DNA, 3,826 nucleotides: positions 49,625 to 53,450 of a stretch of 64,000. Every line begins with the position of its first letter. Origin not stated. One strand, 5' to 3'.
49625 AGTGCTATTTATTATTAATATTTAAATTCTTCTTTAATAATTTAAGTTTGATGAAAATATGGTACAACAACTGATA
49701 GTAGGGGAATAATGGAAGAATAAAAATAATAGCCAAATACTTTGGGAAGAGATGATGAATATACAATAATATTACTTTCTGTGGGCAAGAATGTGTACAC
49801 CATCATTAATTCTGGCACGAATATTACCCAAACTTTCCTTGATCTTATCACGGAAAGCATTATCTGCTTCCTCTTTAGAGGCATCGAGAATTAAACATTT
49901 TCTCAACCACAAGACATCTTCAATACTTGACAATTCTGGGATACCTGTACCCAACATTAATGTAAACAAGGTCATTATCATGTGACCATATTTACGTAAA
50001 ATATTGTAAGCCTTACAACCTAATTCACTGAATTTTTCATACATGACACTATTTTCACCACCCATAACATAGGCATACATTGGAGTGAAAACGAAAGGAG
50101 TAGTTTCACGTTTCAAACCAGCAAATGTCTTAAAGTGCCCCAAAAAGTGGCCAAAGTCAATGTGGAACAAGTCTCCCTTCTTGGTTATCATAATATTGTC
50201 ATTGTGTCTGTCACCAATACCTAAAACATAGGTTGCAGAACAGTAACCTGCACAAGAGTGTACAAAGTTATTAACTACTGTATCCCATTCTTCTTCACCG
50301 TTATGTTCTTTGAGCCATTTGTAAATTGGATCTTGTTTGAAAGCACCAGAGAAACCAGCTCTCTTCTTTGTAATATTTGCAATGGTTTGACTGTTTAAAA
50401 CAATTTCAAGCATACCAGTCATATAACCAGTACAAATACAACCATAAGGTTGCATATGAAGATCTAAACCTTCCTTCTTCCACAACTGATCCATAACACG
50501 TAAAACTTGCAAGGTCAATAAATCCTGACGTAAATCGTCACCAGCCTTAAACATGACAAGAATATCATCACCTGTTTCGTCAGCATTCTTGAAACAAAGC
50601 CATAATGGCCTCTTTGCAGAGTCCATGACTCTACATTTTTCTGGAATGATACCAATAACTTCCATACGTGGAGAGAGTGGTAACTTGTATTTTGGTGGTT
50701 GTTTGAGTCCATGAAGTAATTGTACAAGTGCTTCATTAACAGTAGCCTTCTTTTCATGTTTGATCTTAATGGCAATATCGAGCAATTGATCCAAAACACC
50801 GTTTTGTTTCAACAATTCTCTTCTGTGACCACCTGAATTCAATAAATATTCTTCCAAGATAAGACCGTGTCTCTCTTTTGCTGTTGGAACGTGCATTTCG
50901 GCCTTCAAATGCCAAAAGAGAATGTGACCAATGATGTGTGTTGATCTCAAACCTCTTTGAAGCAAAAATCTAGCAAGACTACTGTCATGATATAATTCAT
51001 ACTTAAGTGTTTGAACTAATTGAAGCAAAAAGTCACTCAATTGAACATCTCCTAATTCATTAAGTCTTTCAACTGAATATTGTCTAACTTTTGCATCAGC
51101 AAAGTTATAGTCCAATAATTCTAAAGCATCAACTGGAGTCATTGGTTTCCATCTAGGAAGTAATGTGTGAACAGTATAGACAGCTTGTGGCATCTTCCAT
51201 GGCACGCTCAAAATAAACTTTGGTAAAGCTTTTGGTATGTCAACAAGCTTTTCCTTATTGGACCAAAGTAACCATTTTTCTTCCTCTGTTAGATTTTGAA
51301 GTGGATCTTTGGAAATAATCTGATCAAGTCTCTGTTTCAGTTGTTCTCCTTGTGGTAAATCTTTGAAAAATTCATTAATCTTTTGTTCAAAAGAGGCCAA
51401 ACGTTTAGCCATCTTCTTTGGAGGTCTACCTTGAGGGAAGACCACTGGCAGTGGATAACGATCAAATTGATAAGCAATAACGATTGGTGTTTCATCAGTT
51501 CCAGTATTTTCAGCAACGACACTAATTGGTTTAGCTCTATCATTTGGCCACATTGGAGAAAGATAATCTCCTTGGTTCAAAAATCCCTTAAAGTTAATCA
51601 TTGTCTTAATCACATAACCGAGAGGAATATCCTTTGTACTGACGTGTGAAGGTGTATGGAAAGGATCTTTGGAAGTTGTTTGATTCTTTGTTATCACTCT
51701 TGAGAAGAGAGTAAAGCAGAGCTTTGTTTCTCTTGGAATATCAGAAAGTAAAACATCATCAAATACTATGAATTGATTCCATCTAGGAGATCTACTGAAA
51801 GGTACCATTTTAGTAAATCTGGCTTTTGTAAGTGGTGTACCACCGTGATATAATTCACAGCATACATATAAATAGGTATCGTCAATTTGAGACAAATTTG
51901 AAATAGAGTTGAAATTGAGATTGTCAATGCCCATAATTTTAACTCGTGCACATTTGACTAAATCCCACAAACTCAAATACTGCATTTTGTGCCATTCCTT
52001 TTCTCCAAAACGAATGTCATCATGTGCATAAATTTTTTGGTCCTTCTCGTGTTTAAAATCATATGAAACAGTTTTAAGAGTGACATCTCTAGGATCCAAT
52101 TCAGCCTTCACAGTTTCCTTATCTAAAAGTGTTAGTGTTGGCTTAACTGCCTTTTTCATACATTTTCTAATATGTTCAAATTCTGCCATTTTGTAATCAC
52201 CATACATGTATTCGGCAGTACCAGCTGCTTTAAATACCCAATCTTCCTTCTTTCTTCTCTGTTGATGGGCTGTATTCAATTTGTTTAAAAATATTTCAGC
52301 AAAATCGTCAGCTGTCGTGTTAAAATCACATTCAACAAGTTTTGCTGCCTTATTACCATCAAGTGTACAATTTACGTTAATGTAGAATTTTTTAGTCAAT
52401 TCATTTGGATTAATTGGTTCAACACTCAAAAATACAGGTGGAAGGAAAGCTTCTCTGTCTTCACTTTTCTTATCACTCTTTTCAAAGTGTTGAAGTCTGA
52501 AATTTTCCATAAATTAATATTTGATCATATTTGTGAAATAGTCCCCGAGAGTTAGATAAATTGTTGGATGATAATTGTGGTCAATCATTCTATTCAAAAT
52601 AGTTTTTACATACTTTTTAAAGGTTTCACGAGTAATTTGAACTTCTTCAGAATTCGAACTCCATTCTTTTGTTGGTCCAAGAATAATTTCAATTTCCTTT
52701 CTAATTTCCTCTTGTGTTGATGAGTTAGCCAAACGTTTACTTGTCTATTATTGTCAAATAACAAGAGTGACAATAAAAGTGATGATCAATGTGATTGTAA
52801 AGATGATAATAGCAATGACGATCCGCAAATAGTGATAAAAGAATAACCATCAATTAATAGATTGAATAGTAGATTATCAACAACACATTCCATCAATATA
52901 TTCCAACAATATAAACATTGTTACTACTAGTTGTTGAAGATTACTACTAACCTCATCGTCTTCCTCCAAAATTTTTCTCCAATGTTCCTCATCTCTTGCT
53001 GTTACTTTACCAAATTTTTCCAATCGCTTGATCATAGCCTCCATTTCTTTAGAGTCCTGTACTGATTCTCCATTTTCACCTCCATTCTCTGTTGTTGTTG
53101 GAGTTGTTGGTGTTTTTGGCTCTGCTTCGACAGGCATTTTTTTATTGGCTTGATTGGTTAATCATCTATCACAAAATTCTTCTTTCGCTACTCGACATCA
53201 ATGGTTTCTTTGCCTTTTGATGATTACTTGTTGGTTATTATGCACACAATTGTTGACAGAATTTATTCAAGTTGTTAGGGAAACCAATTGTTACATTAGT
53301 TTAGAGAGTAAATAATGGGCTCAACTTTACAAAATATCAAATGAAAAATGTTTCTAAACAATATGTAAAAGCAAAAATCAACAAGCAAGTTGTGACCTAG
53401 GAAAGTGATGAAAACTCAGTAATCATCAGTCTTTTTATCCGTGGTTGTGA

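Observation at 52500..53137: In-frame TAA stop 3 nt upstream of the PI3K start codon, with the upstream two-exon ORF possibly being the PI3K N-terminus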

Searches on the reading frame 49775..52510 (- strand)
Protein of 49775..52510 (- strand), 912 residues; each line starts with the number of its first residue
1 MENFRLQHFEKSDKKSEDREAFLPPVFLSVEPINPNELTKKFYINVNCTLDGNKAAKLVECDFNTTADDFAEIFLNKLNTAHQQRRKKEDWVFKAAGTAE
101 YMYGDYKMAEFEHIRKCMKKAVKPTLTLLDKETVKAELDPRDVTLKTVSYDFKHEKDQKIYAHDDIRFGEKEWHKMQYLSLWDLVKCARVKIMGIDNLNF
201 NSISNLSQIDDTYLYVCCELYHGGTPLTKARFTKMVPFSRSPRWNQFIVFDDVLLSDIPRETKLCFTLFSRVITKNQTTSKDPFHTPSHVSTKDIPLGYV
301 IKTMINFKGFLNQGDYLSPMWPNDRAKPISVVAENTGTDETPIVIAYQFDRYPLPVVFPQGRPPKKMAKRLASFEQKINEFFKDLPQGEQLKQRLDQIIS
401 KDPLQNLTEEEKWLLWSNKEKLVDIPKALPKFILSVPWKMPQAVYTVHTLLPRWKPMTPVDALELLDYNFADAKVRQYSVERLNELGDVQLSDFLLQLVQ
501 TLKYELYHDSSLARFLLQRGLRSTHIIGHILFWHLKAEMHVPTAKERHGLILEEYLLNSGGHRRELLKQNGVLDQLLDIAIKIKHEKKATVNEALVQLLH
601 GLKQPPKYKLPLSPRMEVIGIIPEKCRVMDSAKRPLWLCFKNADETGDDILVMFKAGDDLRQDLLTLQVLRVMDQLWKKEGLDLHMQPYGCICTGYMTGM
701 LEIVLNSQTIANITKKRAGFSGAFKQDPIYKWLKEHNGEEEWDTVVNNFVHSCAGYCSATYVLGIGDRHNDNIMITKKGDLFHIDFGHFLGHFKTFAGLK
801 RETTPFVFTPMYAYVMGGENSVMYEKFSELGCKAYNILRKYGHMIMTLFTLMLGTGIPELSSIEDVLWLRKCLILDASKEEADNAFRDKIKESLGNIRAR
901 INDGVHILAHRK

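Call 5: search_protein_families(library=pfam, max_evalue=1, proteins=[window:49775-52510:-])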
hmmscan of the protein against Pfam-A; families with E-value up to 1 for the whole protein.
window:49775-52510:- (912 aa): 4 families
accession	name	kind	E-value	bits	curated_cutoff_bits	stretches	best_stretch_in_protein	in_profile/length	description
PF00454.33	PI3_PI4_kinase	-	6.8e-62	209.9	27.1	1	652-861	4-240/241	Phosphatidylinositol 3- and 4-kinase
PF00613.26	PI3Ka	-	1.1e-54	185.2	31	1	384-567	2-184/185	Phosphoinositide 3-kinase family, accessory domain (PIK domain)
PF00792.30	PI3K_C2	-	1.4e-17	64.3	26.4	1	212-330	3-104/136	Phosphoinositide 3-kinase C2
PF00794.24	PI3K_rbd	-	8.6e-16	58.5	22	1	31-131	7-104/106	PI3-kinase family, ras-binding domain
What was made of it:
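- On Class I PI3K catalytic subunit (p110-type): Call 5: E=8.6e-16, residues 31-131 of the 912-aa ORF. Call 5: E=1.4e-17, 1.1e-54 and 6.8e-62.
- Closest known: Mammalian class I PI3K catalytic subunits. Same: The domain order is the same: RBD, C2, helical (PIK) and kinase (call 5).
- Checked: Pfam (call 5) puts PI3K_rbd at residues 31-131 of the 912-aa ORF, followed by C2, PIK and kinase domains, so that ORF does start almost at the RBD.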

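Call 47: list_cluster_members(proteins=[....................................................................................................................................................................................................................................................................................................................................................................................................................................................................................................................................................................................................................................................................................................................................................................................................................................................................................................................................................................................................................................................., window:49775-52510:-, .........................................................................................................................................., window:54201-55961:+, window:56042-58354:+])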
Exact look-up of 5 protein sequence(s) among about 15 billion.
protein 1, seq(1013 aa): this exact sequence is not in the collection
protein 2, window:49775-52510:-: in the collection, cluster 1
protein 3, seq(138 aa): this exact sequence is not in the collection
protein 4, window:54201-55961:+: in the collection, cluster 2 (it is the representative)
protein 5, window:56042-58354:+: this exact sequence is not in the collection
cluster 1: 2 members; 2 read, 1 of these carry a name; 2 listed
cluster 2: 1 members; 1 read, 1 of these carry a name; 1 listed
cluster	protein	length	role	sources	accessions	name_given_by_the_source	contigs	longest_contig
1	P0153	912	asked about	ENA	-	-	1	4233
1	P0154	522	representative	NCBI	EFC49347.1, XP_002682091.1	predicted protein, partial [Naegleria gruberi]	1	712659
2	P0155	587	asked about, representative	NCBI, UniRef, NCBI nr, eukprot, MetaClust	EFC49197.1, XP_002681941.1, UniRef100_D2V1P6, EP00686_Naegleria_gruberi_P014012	SANT domain-containing protein [Naegleria gruberi] | SANT domain-containing protein n=1 Tax=Naegleria gruberi TaxID=5762 RepID=D2V1P6_NAEGR | XP_002681941.1 SANT domain-containing protein [Naegleria gruberi strain NEG-M]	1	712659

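Call 49: find_encoding_contigs(protein=window:49775-52510:-, flank=3000, max_places=4)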
Protein window:49775-52510:- (912 aa): 1 contig read that carries it; 1 place shown.
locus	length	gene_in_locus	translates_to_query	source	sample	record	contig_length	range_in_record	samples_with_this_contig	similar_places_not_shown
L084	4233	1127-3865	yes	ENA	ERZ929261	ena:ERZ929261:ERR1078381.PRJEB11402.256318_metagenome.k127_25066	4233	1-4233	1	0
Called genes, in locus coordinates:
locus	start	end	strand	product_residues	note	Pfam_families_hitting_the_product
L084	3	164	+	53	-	?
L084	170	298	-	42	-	-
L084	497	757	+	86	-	-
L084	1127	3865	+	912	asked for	PF00794:PI3K_rbd, PF00792:PI3K_C2, PF00613:PI3Ka, PF00454:PI3_PI4_kinase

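Call 56: find_encoding_contigs(protein=P0154, flank=5000, max_places=3)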
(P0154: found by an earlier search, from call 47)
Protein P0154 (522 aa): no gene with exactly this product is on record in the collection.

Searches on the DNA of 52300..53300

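Call 31: search_rna_families(source=window, start=52300, end=53300, threshold=evalue, max_evalue=1)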
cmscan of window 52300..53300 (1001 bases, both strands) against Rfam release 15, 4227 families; matches with E-value up to 1: 0.
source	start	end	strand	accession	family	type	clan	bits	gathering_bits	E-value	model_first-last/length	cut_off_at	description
